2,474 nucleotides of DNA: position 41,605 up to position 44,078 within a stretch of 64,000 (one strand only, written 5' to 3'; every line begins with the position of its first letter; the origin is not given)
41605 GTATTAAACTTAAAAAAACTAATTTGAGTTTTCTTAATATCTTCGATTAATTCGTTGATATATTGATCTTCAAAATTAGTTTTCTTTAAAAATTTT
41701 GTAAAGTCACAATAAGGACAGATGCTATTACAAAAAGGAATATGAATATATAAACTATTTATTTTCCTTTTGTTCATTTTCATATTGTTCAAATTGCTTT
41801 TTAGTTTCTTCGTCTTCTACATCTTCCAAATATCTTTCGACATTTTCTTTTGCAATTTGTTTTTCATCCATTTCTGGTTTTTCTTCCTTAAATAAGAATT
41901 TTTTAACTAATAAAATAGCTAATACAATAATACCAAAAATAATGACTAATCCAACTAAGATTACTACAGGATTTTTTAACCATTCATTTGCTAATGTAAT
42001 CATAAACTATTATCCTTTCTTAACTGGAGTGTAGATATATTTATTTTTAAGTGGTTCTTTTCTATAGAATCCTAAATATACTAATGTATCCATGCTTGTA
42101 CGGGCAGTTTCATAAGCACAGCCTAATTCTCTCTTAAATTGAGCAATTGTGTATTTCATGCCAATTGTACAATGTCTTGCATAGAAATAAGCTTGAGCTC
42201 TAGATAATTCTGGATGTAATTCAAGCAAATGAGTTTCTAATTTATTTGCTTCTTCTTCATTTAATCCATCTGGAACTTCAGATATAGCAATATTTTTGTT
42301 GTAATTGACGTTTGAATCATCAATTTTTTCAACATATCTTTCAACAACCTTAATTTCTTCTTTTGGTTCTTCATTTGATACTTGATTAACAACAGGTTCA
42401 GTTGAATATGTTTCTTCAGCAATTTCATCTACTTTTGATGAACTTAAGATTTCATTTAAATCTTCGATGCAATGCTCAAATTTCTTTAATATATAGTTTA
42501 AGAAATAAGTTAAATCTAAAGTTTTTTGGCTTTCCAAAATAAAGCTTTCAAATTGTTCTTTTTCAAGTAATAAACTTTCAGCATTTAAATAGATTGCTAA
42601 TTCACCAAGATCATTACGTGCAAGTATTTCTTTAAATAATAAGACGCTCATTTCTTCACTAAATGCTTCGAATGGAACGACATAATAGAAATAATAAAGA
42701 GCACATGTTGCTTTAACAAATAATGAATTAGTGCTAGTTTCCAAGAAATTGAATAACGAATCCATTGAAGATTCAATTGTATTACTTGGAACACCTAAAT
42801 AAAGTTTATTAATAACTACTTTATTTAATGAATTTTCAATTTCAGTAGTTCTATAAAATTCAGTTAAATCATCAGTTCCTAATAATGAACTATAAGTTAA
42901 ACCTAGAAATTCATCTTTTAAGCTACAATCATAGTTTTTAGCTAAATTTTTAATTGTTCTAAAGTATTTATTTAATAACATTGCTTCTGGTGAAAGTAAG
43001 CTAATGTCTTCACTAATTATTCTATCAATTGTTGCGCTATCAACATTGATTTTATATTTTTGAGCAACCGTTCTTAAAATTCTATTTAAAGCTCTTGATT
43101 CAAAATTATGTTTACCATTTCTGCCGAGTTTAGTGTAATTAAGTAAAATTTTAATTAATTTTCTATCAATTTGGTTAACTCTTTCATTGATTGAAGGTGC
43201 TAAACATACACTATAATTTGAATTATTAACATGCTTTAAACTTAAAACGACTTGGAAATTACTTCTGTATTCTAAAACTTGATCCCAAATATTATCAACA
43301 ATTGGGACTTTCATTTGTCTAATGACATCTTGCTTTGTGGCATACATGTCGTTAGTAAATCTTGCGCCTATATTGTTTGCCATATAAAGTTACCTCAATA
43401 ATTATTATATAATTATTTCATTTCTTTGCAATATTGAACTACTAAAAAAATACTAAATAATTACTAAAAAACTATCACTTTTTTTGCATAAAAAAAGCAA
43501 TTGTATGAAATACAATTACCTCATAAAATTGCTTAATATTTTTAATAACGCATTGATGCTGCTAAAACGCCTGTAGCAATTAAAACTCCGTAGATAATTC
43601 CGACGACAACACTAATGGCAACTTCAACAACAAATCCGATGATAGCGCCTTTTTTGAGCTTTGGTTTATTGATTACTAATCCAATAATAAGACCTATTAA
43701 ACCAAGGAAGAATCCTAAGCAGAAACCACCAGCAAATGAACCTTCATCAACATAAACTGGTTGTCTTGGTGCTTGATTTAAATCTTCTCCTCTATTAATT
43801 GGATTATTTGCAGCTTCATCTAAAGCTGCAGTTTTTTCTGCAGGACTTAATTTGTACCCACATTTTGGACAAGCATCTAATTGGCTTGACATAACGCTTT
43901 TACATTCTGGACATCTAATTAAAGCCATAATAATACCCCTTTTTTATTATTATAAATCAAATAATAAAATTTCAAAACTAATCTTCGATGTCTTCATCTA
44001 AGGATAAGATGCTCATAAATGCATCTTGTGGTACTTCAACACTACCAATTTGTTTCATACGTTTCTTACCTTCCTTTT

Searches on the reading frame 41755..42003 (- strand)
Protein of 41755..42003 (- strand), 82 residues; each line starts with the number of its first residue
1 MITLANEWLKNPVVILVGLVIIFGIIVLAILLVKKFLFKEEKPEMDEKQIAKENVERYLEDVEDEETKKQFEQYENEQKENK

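Call 32: search_protein_families(library=pfam, max_evalue=0.01, proteins=[window:41755-42003:-])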
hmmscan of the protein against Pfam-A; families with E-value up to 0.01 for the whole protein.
window:41755-42003:- (82 aa): 1 family
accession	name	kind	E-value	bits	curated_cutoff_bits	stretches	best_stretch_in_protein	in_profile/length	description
PF17460.7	RP854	-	0.0083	16.4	25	1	9-56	9-53/212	Uncharacterized protein RP854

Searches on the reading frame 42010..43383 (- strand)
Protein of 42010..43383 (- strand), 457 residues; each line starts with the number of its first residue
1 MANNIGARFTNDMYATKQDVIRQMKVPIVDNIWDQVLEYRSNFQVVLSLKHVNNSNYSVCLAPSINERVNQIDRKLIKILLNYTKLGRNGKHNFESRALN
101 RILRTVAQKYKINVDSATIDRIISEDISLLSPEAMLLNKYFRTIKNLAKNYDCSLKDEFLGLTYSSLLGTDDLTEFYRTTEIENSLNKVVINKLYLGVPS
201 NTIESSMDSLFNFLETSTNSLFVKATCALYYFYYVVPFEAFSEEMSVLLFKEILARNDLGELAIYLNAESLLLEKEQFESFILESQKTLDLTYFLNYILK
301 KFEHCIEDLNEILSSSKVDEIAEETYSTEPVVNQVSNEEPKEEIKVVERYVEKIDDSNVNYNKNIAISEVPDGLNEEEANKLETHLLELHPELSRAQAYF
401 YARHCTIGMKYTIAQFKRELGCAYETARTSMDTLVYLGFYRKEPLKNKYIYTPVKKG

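Call 9: search_protein_families(library=pfam, proteins=[window:42010-43383:-])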
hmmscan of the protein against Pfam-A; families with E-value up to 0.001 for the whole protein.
window:42010-43383:- (457 aa): 0 families

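Call 34: search_protein_families(library=ncbifam, max_evalue=0.01, proteins=[window:42010-43383:-])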
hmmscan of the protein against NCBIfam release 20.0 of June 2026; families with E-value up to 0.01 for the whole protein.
window:42010-43383:- (457 aa): 0 families

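Call 66: search_protein_families(library=pfam, max_evalue=10, proteins=[window:42010-43383:-])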
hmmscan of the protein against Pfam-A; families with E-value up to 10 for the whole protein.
window:42010-43383:- (457 aa): 0 families

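Call 67: search_solved_structures(query=window:42010-43383:-, max_evalue=10, show_alignments=2)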
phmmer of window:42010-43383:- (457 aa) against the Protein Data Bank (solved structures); distinct sequences matched with E-value up to 10: 3.
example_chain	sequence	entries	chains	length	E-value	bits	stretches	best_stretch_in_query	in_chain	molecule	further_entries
4rgl_A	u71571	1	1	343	0.00061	22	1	78-308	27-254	Filamentation induced by cAMP protein Fic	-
6prk_A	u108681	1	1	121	0.16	14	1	50-131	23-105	RicF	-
7cb8_A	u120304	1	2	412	2.4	10.1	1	192-278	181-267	Fic-domain containing protein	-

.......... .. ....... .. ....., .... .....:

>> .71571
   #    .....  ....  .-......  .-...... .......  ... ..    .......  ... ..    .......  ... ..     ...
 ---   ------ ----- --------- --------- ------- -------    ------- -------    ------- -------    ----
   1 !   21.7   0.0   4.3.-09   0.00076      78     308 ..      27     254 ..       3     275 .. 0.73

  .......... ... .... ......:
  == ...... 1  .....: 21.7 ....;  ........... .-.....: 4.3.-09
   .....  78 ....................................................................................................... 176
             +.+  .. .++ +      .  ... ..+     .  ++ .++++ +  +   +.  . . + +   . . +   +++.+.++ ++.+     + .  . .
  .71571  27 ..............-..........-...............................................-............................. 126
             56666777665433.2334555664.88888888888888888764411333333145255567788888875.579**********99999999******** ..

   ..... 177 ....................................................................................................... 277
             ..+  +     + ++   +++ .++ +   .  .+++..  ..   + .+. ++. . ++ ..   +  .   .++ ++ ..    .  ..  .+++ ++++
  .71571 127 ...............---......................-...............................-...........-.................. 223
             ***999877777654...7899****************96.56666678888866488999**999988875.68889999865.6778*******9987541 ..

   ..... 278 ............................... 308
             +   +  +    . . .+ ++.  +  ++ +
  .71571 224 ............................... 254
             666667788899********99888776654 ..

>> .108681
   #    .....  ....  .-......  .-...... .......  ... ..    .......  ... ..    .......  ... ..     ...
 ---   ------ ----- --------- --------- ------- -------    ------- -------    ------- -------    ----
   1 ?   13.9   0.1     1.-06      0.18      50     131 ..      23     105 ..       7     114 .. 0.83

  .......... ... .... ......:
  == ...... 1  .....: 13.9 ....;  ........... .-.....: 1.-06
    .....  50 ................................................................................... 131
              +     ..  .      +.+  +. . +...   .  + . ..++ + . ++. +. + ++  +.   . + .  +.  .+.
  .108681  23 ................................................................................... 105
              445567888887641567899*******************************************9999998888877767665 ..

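Call 68: find_homologous_proteins(query=window:42010-43383:-, max_evalue=0.00001)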
Query window:42010-43383:- (457 aa): 687 proteins with E <= 0.00001 among 8000 candidates; the best 120 are listed.
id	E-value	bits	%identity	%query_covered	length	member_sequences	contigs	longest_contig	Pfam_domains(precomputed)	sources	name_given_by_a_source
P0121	1.9e-278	941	99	95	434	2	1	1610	-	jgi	jgi:hypothetical protein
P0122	1.1e-172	593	58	100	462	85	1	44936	-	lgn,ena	-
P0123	1.2e-172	593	59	100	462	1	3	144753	-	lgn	-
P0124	8.1e-172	590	59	100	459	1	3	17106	-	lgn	-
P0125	4.4e-170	584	60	100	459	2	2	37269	-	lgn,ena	-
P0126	1.5e-147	510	52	100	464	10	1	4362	-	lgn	-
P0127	2.6e-145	503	54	100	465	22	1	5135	-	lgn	-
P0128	1.4e-142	494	49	99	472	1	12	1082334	-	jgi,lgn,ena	jgi:hypothetical protein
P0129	1.3e-141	490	50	99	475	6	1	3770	-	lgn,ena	-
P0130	6.1e-141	488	50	100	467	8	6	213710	-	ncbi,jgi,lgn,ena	-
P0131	7.3e-141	488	50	99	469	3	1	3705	-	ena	-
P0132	1.0e-140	487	50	99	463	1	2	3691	-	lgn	-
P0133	3.0e-139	483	48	99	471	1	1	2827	-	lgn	-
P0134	1.3e-138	481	50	100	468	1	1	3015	-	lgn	-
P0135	3.5e-138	479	49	100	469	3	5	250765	-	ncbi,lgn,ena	-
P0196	1.9e-109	384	40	72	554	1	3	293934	-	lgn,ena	-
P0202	1.0e-105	372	37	74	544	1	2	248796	-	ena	-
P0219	1.7e-103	365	32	98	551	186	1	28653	-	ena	-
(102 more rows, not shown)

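Call 71: find_encoding_contigs(protein=P0196, flank=10000, max_places=1)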
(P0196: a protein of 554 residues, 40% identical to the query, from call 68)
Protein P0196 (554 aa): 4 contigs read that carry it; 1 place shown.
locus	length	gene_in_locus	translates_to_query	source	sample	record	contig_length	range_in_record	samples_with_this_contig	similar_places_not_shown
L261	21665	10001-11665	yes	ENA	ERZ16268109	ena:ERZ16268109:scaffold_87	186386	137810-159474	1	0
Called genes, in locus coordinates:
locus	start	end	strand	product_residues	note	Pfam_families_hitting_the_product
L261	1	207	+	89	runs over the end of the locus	-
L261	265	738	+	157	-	PF03449:GreA_GreB_N, PF01272:GreA_GreB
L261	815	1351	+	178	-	PF10531:SLBB, PF12836:HHH_3, PF00633:HHH (faint)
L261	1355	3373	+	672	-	PF00753:Lactamase_B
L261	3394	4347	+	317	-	PF06144:DNA_pol3_delta, PF21694:DNA_pol3_delta_C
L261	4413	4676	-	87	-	PF01649:Ribosomal_S20p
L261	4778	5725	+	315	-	PF00551:Formyl_trans_N, PF02911:Formyl_trans_C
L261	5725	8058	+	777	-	PF04851:ResIII (faint), PF06733:DEAD_2, PF13307:Helicase_C_2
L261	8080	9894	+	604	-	PF00009:GTP_EFTU, PF03144:GTP_EFTU_D2, PF14492:EFG_III, PF00679:EFG_C, PF06421:LepA_C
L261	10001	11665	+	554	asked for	-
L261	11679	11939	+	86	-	-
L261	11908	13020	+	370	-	PF04055:Radical_SAM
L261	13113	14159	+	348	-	PF01628:HrcA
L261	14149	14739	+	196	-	PF01025:GrpE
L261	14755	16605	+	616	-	PF00012:HSP70, PF06723:MreB_Mbl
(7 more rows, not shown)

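Call 72: find_encoding_contigs(protein=P0202, flank=10000, max_places=1)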
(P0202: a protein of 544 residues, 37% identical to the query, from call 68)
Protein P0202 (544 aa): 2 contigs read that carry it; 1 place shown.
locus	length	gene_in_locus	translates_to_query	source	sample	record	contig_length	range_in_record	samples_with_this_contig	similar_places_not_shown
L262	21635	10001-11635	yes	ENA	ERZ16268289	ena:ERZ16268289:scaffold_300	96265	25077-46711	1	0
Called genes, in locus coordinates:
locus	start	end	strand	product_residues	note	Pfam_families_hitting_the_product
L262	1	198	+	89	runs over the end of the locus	-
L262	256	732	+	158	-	PF03449:GreA_GreB_N, PF01272:GreA_GreB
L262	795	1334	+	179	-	PF10531:SLBB, PF12836:HHH_3, PF00633:HHH (faint)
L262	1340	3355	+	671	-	PF00753:Lactamase_B, PF12706:Lactamase_B_2 (faint)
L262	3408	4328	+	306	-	PF06144:DNA_pol3_delta, PF21694:DNA_pol3_delta_C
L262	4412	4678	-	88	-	PF01649:Ribosomal_S20p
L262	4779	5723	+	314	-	PF00551:Formyl_trans_N, PF02911:Formyl_trans_C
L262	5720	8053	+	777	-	PF06733:DEAD_2 (weak), PF13307:Helicase_C_2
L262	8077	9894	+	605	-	PF00009:GTP_EFTU, PF03144:GTP_EFTU_D2, PF14492:EFG_III, PF00679:EFG_C, PF06421:LepA_C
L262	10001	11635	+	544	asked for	-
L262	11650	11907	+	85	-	-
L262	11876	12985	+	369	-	PF04055:Radical_SAM, PF06969:HemN_C (weak)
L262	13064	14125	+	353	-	PF01628:HrcA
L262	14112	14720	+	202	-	PF01025:GrpE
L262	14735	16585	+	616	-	PF00012:HSP70, PF06723:MreB_Mbl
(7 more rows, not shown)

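Call 77: predict_structure(alignment_id=A1)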
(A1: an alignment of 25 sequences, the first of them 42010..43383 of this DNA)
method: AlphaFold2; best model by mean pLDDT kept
length: 457 residues; sequences in the alignment: 25
mean_pLDDT: 82.3   pTM: 0.68
mean pLDDT of the five models: 82.3, 81.3, 81.0, 80.0, 79.6
residues with pLDDT >= 90: 233; 70-90: 153; 50-70: 19; < 50: 52
segments of 3 or more residues with pLDDT < 50: 187-192, 328-372
pLDDT, mean of each block of 10 residues (from residue 1): 79 92 88 93 94 92 95 93 91 95 96 92 88 91 93 86 91 81 56 70 93 91 95 93 95 91 95 91 93 96 92 91 63 31 27 28 31 69 87 87 75 85 85 87 84 72
secondary structure, 60 per line:
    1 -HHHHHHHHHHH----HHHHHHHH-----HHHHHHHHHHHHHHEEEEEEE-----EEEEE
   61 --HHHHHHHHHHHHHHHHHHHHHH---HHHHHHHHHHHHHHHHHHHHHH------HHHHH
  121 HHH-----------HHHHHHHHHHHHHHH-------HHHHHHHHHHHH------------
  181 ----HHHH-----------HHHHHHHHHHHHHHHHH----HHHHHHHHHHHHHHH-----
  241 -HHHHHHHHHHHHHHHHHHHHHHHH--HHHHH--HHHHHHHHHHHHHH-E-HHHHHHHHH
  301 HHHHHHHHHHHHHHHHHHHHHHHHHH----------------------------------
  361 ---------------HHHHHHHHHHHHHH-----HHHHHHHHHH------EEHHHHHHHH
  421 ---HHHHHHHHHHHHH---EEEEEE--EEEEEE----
elements in order: H2-12 H17-24 H30-43 E44-50 E56-60 H63-84 H88-109 H116-123 H135-149 H157-168 H185-188 H200-216 H221-235 H242-265 H268-272 H275-288 H292-326 H376-389 H395-404 H413-420 H424-436 E440-445 E448-453
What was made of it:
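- On Fic-domain protein with C-terminal wHTH (for the candidate binder 42010-43383): The model shows helices H395-404, H413-420 and H424-436 followed by a beta-hairpin at 440-453 (call 77).
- AF2 model with pLDDT 82 (call 77).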

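Call 79: fold_search(model_id=the predicted structure, library=pdb)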
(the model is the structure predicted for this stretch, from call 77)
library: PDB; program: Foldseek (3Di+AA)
matches with E <= 10: 1003; with E <= 0.001: 24
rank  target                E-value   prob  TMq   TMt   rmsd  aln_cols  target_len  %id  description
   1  8cil_B                9.9e-08  1.00  0.47  0.60  14.0       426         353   12  Crystal structure of Coxiella burnetii Fic protein 2 (released 2023-11-15)
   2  8cil_A                1.8e-07  1.00  0.46  0.57  14.2       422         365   12  Crystal structure of Coxiella burnetii Fic protein 2 (released 2023-11-15)
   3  4rgl                  3.5e-07  1.00  0.42  0.58  11.7       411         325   14  Crystal structure of a Fic family protein (Dde_2494) from Desulfovibrio desulfuricans G20 at 2.70 A resolution (released 2014-10-29)
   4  3zcn_A                1.7e-06  1.00  0.40  0.48  15.3       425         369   12  Fic protein from SHEWANELLA ONEIDENSIS in complex with ATP (released 2013-06-19)
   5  3zec_B                3.2e-06  1.00  0.44  0.53  14.1       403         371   12  Fic protein from SHEWANELLA ONEIDENSIS (E73G mutant) in complex with AMPPNP (released 2013-06-19)
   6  7cb8_A                3.9e-06  1.00  0.40  0.46  14.9       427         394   14  Structure of a FIC-domain protein from Mycobacterium marinum in complex with CDP (released 2021-08-18)
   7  3eqx_B                4.3e-06  1.00  0.48  0.59  13.4       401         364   12  CRYSTAL STRUCTURE OF A FIC FAMILY PROTEIN (SO_4266) FROM SHEWANELLA ONEIDENSIS AT 1.6 A RESOLUTION (released 2008-10-14)
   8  3zec_A                1.6e-05  1.00  0.43  0.52  14.8       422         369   11  Fic protein from SHEWANELLA ONEIDENSIS (E73G mutant) in complex with AMPPNP (released 2013-06-19)
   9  7cb8_B                2.8e-05  1.00  0.40  0.46  14.7       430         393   13  Structure of a FIC-domain protein from Mycobacterium marinum in complex with CDP (released 2021-08-18)
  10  3eqx_A                4.6e-05  1.00  0.42  0.51  13.8       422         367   11  CRYSTAL STRUCTURE OF A FIC FAMILY PROTEIN (SO_4266) FROM SHEWANELLA ONEIDENSIS AT 1.6 A RESOLUTION (released 2008-10-14)
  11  6i7g_B                5.7e-05  1.00  0.43  0.55   7.0       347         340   16  Crystal structure of dimeric wild type FICD complexed with ATP (released 2019-09-25)
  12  7xux_B                7.5e-05  1.00  0.33  0.40  14.3       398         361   12  Crystal structure of a FIC domain containnig protein (released 2022-12-21)
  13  4u04_B                1.2e-04  1.00  0.42  0.57   7.1       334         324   16  Structure of a eukaryotic fic domain containing protein (released 2014-12-10)
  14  6i7k                  1.4e-04  1.00  0.41  0.53   9.1       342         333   16  Crystal structure of monomeric FICD mutant L258D complexed with MgATP (released 2019-09-25)
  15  9yz5_A                1.4e-04  1.00  0.40  0.52   7.6       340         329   15  human FicD bound with farnesyl pyrophosphate (released 2026-02-25)
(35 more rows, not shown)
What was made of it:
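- On Fic-domain protein with C-terminal wHTH (for the candidate binder 42010-43383): Foldseek gives E = 1e-7 to 1e-5 against 8CIL, 4RGL, 3ZCN, 3EQX and 7CB8 (call 79). phmmer against 4RGL gives E = 6e-4 (call 67).
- Closest known: Fic-HTH proteins that bind DNA. Same: The candidate binder has the same fold and domain order, with a Fic domain followed by a C-terminal wHTH (call 79).
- Foldseek top hits are Fic proteins with a C-terminal wHTH: 8CIL, 4RGL, 3ZCN/3EQX (call 79).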

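Call 80: find_encoding_contigs(protein=P0219, flank=10000, max_places=1)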
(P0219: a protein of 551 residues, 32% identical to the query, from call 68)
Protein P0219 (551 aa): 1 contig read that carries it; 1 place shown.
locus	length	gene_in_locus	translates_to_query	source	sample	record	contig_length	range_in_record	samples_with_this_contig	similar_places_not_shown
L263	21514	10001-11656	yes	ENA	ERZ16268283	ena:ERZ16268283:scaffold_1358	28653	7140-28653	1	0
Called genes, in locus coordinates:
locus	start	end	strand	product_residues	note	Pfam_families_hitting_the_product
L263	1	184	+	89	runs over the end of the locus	-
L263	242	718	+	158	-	PF03449:GreA_GreB_N, PF01272:GreA_GreB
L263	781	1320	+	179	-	PF10531:SLBB, PF12836:HHH_3, PF00633:HHH (faint)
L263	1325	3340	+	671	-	PF00753:Lactamase_B, PF12706:Lactamase_B_2 (faint)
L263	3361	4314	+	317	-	PF06144:DNA_pol3_delta, PF21694:DNA_pol3_delta_C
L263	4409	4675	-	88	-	PF01649:Ribosomal_S20p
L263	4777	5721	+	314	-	PF00551:Formyl_trans_N, PF02911:Formyl_trans_C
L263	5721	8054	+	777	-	PF04851:ResIII (faint), PF06733:DEAD_2 (weak), PF13307:Helicase_C_2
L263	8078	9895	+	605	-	PF00009:GTP_EFTU, PF03144:GTP_EFTU_D2, PF14492:EFG_III, PF00679:EFG_C, PF06421:LepA_C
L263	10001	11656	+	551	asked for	-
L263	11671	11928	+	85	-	-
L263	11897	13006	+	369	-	PF04055:Radical_SAM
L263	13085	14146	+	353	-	PF01628:HrcA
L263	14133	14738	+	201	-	PF01025:GrpE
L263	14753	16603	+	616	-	PF00012:HSP70, PF06723:MreB_Mbl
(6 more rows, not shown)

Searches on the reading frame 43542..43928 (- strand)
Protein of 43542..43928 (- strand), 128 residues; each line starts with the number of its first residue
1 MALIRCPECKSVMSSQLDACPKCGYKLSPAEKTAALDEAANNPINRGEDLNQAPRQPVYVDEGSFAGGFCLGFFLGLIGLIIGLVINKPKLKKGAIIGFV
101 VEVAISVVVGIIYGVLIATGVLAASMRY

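Call 9: search_protein_families(library=pfam, proteins=[window:43542-43928:-])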
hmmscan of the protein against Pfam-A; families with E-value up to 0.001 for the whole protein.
window:43542-43928:- (128 aa): 1 family
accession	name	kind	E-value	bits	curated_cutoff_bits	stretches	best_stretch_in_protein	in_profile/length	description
PF13248.11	Zn_ribbon_3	-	2.4e-06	27.2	27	1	4-27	3-26/26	zinc-ribbon domain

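Call 34: search_protein_families(library=ncbifam, max_evalue=0.01, proteins=[window:43542-43928:-])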
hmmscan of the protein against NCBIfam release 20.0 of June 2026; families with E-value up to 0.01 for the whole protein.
window:43542-43928:- (128 aa): 2 families
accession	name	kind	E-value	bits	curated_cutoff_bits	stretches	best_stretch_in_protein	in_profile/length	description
NF047723.1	TransFacS4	equivalog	0.0014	19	120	1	6-34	4-34/90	transcription factor S4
NF049953.1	ribbon_DG_selen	exception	0.006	16.5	130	1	5-51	7-54/172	zinc ribbon-containing (seleno)protein DG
